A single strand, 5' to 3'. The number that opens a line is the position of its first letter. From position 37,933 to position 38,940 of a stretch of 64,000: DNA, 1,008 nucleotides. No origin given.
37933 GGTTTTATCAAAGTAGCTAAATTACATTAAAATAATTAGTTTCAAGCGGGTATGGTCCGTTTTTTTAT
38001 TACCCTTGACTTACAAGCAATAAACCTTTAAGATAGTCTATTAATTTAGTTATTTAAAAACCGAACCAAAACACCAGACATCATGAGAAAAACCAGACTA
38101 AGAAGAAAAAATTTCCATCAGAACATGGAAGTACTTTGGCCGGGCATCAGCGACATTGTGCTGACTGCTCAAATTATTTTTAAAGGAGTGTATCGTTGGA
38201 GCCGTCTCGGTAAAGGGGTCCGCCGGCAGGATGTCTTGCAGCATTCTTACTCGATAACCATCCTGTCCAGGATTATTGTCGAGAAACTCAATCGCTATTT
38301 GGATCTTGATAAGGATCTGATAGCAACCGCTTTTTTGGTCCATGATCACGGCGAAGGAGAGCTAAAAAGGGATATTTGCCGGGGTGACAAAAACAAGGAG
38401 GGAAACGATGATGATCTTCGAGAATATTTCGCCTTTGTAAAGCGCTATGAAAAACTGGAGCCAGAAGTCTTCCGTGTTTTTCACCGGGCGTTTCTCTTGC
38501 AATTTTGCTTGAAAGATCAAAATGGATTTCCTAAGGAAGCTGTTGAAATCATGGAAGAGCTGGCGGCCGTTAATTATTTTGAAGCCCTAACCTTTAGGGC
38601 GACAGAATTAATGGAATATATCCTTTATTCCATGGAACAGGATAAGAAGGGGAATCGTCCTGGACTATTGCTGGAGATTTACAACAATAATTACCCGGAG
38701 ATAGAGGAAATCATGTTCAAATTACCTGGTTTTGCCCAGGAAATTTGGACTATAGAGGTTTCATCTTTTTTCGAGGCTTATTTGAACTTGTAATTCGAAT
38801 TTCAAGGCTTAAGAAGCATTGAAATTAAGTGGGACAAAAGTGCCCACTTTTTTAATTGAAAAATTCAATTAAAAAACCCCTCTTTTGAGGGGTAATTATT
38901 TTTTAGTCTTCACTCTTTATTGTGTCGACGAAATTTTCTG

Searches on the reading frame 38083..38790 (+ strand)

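Call 98: search_protein_families(library=pfam, proteins=[window:38083-38790:+], max_evalue=0.001)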
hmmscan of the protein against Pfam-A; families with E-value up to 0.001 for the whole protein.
window:38083-38790:+ (236 aa): 2 families
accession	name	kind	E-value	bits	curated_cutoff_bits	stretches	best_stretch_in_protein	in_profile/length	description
PF13023.12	HD_3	-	3.4e-05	24.2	22.5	1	34-190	5-138/165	HD domain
PF01966.28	HD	-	0.0002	22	22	1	51-97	1-44/116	HD domain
